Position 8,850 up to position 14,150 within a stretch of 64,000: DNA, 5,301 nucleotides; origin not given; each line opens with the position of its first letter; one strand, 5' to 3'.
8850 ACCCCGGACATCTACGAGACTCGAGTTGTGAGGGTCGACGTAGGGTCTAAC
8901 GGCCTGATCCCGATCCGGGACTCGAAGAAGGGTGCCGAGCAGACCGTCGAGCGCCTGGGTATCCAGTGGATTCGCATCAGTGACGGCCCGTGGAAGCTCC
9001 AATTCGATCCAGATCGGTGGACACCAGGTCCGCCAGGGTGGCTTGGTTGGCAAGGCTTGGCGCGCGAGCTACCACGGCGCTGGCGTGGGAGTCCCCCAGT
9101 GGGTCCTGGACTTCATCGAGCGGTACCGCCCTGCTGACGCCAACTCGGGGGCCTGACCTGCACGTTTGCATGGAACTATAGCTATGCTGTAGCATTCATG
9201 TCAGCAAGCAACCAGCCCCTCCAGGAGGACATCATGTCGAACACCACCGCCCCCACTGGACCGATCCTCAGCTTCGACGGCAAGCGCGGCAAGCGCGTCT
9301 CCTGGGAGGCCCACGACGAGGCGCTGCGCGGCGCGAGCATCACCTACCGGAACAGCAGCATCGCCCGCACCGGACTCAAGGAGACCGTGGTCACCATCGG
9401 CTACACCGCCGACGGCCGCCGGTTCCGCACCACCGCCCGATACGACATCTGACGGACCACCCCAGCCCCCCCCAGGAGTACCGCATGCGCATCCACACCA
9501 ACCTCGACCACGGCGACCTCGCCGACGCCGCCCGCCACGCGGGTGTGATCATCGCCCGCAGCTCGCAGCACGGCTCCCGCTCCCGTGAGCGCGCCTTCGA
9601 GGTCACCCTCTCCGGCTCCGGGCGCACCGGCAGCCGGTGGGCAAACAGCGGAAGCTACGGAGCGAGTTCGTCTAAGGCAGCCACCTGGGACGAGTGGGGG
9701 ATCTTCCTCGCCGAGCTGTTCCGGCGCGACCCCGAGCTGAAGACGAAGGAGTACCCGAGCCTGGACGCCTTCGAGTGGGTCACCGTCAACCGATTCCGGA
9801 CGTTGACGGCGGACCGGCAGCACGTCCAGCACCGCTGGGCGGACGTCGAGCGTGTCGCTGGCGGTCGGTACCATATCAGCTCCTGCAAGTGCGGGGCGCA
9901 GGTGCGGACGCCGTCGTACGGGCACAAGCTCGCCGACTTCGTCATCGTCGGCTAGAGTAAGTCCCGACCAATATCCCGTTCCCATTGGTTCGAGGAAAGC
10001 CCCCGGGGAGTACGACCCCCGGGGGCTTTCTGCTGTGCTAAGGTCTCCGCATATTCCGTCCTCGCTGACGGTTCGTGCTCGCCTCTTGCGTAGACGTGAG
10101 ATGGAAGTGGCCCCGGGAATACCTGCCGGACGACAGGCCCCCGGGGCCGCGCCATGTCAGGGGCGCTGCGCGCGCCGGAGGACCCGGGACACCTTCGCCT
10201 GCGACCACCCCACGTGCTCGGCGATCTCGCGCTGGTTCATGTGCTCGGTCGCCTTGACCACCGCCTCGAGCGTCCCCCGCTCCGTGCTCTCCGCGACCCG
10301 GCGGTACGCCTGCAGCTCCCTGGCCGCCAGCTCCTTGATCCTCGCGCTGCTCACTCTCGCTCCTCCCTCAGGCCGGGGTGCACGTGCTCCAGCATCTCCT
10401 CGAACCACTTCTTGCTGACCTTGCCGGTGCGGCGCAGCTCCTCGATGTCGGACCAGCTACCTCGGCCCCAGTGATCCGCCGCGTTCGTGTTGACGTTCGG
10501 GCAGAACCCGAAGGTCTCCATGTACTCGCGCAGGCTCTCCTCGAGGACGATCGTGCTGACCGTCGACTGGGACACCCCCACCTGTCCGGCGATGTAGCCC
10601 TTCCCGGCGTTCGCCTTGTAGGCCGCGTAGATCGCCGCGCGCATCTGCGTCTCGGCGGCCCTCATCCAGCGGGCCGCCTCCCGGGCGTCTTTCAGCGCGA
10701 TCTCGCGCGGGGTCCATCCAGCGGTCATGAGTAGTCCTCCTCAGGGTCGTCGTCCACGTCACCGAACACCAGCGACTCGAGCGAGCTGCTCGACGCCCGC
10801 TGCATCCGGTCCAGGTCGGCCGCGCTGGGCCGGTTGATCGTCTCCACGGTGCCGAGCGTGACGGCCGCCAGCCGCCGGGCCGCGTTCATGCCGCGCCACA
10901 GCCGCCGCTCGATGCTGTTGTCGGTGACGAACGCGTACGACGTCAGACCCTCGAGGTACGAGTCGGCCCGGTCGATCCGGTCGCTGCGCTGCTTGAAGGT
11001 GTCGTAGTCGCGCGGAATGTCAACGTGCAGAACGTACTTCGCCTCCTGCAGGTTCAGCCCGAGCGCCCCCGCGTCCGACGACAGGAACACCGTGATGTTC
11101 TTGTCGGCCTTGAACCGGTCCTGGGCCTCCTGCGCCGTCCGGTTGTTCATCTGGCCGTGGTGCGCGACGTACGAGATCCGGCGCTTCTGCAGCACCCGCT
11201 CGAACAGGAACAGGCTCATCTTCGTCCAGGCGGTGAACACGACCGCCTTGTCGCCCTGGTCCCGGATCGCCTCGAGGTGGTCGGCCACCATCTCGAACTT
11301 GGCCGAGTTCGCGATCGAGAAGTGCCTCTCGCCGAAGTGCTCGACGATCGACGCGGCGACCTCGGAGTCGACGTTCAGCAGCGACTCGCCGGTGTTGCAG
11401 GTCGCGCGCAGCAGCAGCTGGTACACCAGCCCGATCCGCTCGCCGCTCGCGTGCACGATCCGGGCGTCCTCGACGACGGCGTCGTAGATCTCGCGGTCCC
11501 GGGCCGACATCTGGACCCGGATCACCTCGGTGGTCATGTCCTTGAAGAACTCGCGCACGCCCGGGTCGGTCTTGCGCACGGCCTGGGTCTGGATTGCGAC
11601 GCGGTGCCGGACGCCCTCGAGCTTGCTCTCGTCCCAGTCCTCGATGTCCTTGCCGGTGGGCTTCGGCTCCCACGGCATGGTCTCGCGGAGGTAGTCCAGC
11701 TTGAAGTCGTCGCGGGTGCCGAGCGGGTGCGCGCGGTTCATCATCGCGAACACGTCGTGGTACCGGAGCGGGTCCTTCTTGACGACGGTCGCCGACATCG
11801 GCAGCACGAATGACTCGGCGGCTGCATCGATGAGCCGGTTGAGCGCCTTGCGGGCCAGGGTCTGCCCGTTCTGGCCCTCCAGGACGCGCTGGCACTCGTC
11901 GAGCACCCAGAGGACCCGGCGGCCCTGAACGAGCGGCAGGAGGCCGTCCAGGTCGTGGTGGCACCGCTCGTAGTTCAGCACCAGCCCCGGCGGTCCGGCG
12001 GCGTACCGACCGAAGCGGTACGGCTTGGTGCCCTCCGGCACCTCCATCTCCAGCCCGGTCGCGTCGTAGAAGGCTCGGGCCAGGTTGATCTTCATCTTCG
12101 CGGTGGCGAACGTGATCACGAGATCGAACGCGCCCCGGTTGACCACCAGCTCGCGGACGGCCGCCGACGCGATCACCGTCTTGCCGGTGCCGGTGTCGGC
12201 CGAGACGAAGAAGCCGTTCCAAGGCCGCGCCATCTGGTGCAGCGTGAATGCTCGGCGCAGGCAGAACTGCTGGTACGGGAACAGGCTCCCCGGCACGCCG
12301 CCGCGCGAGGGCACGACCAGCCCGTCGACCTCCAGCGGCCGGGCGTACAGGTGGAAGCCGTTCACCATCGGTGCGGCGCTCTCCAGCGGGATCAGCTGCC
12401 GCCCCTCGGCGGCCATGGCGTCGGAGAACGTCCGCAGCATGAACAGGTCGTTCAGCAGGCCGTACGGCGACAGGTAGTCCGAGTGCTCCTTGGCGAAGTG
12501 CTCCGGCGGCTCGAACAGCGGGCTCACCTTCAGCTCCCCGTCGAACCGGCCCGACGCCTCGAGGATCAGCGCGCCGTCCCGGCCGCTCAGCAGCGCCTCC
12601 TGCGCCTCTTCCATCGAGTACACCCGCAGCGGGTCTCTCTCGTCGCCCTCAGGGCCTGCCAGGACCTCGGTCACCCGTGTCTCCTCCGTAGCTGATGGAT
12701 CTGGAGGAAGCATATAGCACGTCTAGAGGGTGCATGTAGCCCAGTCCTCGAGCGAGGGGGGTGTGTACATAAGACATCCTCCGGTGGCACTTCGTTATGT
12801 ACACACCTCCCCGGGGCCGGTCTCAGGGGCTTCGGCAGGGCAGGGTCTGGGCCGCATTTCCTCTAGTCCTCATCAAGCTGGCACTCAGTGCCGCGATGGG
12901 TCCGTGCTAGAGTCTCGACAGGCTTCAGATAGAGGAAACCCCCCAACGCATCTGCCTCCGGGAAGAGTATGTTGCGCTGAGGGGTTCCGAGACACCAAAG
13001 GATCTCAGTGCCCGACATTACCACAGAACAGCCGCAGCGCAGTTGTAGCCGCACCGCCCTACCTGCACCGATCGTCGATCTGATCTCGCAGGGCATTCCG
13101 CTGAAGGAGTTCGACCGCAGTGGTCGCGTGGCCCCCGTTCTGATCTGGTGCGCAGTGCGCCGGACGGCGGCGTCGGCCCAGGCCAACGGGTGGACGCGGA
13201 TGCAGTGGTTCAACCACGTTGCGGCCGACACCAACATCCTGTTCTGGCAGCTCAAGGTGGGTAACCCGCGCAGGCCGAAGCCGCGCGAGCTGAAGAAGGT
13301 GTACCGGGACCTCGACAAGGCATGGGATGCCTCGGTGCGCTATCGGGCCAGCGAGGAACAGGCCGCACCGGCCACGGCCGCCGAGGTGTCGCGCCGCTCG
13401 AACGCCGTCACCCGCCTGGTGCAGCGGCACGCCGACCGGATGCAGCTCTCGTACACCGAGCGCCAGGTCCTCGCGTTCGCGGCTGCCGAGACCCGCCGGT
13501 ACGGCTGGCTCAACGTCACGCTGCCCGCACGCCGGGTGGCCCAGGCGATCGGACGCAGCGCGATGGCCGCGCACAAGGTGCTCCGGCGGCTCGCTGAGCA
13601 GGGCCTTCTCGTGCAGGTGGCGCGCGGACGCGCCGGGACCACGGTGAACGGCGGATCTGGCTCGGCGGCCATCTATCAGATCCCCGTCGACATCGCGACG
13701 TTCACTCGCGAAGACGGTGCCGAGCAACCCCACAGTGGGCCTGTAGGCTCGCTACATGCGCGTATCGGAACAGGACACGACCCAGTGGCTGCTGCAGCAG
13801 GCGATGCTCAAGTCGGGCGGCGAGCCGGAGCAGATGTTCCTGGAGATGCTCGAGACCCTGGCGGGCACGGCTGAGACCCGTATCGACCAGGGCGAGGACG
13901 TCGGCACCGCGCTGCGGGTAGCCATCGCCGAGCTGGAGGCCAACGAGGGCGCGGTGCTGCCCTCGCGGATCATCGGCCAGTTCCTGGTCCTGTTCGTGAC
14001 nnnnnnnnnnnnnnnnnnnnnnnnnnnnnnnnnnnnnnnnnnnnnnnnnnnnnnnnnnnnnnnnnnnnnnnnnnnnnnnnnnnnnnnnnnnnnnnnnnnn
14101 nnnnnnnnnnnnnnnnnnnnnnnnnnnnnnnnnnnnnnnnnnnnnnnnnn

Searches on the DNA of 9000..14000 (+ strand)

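Call 4: search_dna_similar(query=window:9000-14000:+, collection=phages, mode=near, max_rows=30)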
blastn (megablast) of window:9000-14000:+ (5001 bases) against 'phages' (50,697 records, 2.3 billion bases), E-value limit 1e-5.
Records with a match: 2; places in all: 2; records where one place covers at least 80% of the query: 2.
Best place of each record, by identity: >=99% 2.
By first word of the organism name: Rhodococcus 2.
By host as written in the record: Rhodococcus equi 2.
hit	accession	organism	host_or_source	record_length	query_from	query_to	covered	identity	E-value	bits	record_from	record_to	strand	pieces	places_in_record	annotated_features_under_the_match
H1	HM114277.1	Rhodococcus phage E3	Rhodococcus equi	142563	1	5001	100%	100.0%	0e+0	9236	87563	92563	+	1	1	gp136: putative helicase | gp137: putative transcriptional regulator, GntR family protein | gp133: hypothetical protein | gp135: hypothetical protein | gp134: putative RNA polymerase sigma-70 factor, SigBFG subfamily | and 3 other names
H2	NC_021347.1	Rhodococcus phage E3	Rhodococcus equi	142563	1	5001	100%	100.0%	0e+0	9236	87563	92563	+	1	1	gp136: putative helicase | gp137: putative transcriptional regulator, GntR family protein | gp133: hypothetical protein | gp135: hypothetical protein | gp134: HTH DNA binding protein | and 3 other names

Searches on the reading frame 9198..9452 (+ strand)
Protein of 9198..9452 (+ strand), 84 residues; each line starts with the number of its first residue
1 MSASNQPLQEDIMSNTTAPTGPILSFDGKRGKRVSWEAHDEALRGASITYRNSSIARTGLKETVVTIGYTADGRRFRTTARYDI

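Call 5: search_protein_families(library=pfam, proteins=[window:9198-9452:+], max_evalue=0.01)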
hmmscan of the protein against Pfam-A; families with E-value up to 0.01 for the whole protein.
window:9198-9452:+ (84 aa): 0 families

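Call 6: search_protein_families(library=phrogs, proteins=[window:9198-9452:+], max_evalue=0.01)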
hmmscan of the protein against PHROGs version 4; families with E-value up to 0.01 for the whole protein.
window:9198-9452:+ (84 aa): 1 family
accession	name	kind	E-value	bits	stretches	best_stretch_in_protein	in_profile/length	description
phrog_38040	-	unknown function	6.4e-43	145.7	1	13-84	1-72/72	-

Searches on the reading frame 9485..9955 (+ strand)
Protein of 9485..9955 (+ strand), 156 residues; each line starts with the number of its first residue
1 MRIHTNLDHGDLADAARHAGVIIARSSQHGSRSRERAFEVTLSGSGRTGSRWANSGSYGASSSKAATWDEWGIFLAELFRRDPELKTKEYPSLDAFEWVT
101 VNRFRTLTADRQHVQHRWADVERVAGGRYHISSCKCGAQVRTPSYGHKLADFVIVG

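Call 5: search_protein_families(library=pfam, proteins=[window:9485-9955:+], max_evalue=0.01)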
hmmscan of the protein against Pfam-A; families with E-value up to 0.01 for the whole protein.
window:9485-9955:+ (156 aa): 0 families

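Call 6: search_protein_families(library=phrogs, proteins=[window:9485-9955:+], max_evalue=0.01)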
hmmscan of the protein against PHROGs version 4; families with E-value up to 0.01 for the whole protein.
window:9485-9955:+ (156 aa): 1 family
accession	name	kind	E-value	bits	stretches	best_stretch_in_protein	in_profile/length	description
phrog_18547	-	unknown function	3e-69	233.5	1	1-156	26-185/192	-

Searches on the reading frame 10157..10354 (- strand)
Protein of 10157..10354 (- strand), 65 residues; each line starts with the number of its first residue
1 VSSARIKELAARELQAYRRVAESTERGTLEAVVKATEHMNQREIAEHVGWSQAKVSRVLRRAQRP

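Call 50: search_dna_similar(query=window:10157-10354:-, collection=phages, mode=protein, max_evalue=0.001, max_rows=25)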
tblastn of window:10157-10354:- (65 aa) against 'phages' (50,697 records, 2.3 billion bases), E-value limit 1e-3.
Records with a match: 2; places in all: 2; records where one place covers at least 80% of the query: 2.
Best place of each record, by identity: 95-99% 2.
By first word of the organism name: Rhodococcus 2.
By host as written in the record: Rhodococcus equi 2.
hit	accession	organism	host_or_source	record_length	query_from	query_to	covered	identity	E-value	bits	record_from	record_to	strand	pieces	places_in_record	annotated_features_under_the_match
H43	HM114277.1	Rhodococcus phage E3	Rhodococcus equi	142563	1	65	100%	98.5%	6e-34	125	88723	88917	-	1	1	gp134: putative RNA polymerase sigma-70 factor, SigBFG subfamily | gp135: hypothetical protein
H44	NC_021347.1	Rhodococcus phage E3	Rhodococcus equi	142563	1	65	100%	98.5%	6e-34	125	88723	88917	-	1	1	gp134: HTH DNA binding protein | gp135: hypothetical protein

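Call 54: find_homologous_proteins(query=window:10157-10354:-, max_evalue=0.001)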
Query window:10157-10354:- (65 aa): 2 proteins with E <= 0.001 among 3 candidates.
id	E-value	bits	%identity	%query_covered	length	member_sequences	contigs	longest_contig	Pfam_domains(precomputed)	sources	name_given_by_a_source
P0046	5.3e-31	122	98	100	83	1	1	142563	PF24034.2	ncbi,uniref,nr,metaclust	ncbi:putative RNA polymerase sigma-70 factor, SigBFG subfamily [Rhodococcus phage E3]|uniref:HTH DNA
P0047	1.3e-28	114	88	98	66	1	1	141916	PF13412.13,PF24034.2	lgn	-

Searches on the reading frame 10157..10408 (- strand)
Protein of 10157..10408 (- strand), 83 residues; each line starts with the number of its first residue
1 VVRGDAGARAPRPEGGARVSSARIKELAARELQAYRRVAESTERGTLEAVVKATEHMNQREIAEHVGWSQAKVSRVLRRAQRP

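Call 5: search_protein_families(library=pfam, proteins=[window:10157-10408:-], max_evalue=0.01)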
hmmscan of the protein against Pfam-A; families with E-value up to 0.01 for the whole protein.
window:10157-10408:- (83 aa): 10 families
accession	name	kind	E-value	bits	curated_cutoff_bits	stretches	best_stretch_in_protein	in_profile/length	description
PF24034.1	DUF7343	-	5.9e-07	29.7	27.6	1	55-79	17-41/62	Domain of unknown function (DUF7343)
PF13412.12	HTH_24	-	0.00011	22.1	21.9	1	53-79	14-40/48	Winged helix-turn-helix DNA-binding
PF04539.22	Sigma70_r3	-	0.00049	20.6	25.3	1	60-83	24-47/78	Sigma-70 region 3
PF13545.12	HTH_Crp_2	-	0.00077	19.8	27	1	55-80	21-46/70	Crp-like helix-turn-helix domain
PF09339.16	HTH_IclR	-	0.001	19.2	22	1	47-78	9-40/52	IclR helix-turn-helix domain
PF13384.12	HTH_23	-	0.0015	18.7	24.6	1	48-80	9-41/50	Homeodomain-like domain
PF04545.22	Sigma70_r4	-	0.0034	17.3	24.1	1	54-80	18-44/50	Sigma-70, region 4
PF12802.13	MarR_2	-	0.0038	17.8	27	1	46-81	10-45/61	MarR family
PF01978.25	TrmB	-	0.0041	17.4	25.6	1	46-79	13-45/68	Sugar-specific transcriptional regulator TrmB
PF13518.12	HTH_28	-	0.0084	16.6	25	1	47-80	3-36/52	Helix-turn-helix domain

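Call 6: search_protein_families(library=phrogs, proteins=[window:10157-10408:-], max_evalue=0.01)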
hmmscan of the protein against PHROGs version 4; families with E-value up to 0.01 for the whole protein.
window:10157-10408:- (83 aa): 9 families
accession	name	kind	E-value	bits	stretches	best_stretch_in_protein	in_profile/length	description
phrog_7061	-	DNA, RNA and nucleotide metabolism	2.3e-20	73.9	1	1-82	1-70/70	HTH DNA binding protein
phrog_1146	-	DNA, RNA and nucleotide metabolism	6.7e-05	23.2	1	19-83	147-208/342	ParB-like partition protein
phrog_6223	-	transcription regulation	0.00067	20.7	1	48-81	8-42/73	transcriptional repressor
phrog_725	-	transcription regulation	0.0022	18.9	1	44-76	13-45/101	CII-like regulator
phrog_3642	-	DNA, RNA and nucleotide metabolism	0.0026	18.6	1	44-82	9-47/79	HTH DNA binding protein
phrog_2339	-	DNA, RNA and nucleotide metabolism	0.004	18.1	1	53-79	35-61/98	HTH DNA binding protein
phrog_1373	-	transcription regulation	0.0043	18.1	1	33-79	53-99/166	transcriptional regulator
phrog_6831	-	transcription regulation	0.0079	17.2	0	57-78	19-40/68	transcriptional regulator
phrog_18104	-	transcription regulation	0.0097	16.8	0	46-76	3-33/57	transcriptional regulator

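Call 19: search_protein_families(library=ncbifam, proteins=[window:10157-10408:-], max_evalue=0.01)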
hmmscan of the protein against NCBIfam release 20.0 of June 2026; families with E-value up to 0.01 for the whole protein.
window:10157-10408:- (83 aa): 5 families
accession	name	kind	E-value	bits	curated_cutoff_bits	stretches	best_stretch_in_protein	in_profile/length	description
TIGR02980.1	SigBFG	subfamily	3e-05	23.8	234.35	1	51-80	189-218/227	SigB/SigF/SigG family RNA polymerase sigma factor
NF005514.0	PRK07122.1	subfamily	0.00036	19.8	372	1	40-79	215-254/264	RNA polymerase sigma factor SigF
TIGR02937.1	sigma70-ECF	superfamily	0.00071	19.2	42.9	1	54-81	131-158/165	sigma-70 family RNA polymerase sigma factor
TIGR02846.1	spore_sigmaK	equivalog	0.00097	18.7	298.65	1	25-80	161-218/227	RNA polymerase sporulation sigma factor SigK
TIGR02941.1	Sigma_B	equivalog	0.001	18.6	315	1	38-81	205-246/255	RNA polymerase sigma factor SigB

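Call 20: search_protein_families(library=padloc, proteins=[window:10157-10408:-], max_evalue=0.01)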
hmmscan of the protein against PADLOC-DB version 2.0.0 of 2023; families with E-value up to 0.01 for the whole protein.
window:10157-10408:- (83 aa): 1 family
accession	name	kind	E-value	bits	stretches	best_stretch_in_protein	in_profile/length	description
PDLC04133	mad1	-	0.0028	15.9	1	55-79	4-28/60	mads_1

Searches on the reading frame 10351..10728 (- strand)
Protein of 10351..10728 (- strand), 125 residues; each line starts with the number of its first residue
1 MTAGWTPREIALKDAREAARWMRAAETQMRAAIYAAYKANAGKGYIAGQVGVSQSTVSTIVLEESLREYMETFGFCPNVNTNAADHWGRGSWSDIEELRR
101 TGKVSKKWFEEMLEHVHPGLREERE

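Call 5: search_protein_families(library=pfam, proteins=[window:10351-10728:-], max_evalue=0.01)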
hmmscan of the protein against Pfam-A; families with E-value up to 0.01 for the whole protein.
window:10351-10728:- (125 aa): 0 families

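Call 6: search_protein_families(library=phrogs, proteins=[window:10351-10728:-], max_evalue=0.01)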
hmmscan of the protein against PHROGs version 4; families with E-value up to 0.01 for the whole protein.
window:10351-10728:- (125 aa): 1 family
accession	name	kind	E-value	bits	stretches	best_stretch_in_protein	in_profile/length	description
phrog_7061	-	DNA, RNA and nucleotide metabolism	0.0019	19.7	1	16-61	20-65/70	HTH DNA binding protein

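Call 19: search_protein_families(library=ncbifam, proteins=[window:10351-10728:-], max_evalue=0.01)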
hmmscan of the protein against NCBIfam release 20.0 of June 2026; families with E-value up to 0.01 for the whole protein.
window:10351-10728:- (125 aa): 0 families

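Call 20: search_protein_families(library=padloc, proteins=[window:10351-10728:-], max_evalue=0.01)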
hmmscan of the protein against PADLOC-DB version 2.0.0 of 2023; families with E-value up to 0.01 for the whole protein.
window:10351-10728:- (125 aa): 0 families

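Call 51: search_dna_similar(query=window:10351-10728:-, collection=phages, mode=protein, max_evalue=0.001, max_rows=25)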
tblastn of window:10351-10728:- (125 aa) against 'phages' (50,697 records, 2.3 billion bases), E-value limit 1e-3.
Records with a match: 2; places in all: 2; records where one place covers at least 80% of the query: 2.
Best place of each record, by identity: >=99% 2.
By first word of the organism name: Rhodococcus 2.
By host as written in the record: Rhodococcus equi 2.
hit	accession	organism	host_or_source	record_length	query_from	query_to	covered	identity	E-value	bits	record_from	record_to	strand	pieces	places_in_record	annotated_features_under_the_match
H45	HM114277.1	Rhodococcus phage E3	Rhodococcus equi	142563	1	125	100%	100.0%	1e-55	191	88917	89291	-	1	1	gp135: hypothetical protein | gp134: putative RNA polymerase sigma-70 factor, SigBFG subfamily | gp136: putative helicase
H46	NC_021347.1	Rhodococcus phage E3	Rhodococcus equi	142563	1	125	100%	100.0%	1e-55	191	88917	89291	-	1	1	gp135: hypothetical protein | gp134: HTH DNA binding protein | gp136: putative helicase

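Call 53: find_homologous_proteins(query=window:10351-10728:-, max_evalue=0.001)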
Query window:10351-10728:- (125 aa): 1 proteins with E <= 0.001 among 40 candidates.
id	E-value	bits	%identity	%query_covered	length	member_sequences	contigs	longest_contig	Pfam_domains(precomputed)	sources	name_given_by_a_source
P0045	3.3e-78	278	100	100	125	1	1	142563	-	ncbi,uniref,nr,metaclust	ncbi:hypothetical protein E3_1350 [Rhodococcus phage E3]|uniref:hypothetical protein n=1 Tax=Rhodoco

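Call 75: search_solved_structures(query=window:10351-10728:-, max_evalue=1)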
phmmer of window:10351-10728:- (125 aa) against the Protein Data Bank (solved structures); distinct sequences matched with E-value up to 1: 3.
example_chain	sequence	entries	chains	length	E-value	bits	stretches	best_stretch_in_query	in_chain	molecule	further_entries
5tzt_A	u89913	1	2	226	0.13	16.1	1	20-95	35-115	Heavy Chain of Fab C47B161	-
1vhp_A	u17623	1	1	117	0.2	15.4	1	18-92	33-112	VH-P8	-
1ji8_A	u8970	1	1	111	0.67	13.8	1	51-80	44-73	dissimilatory siroheme-sulfite reductase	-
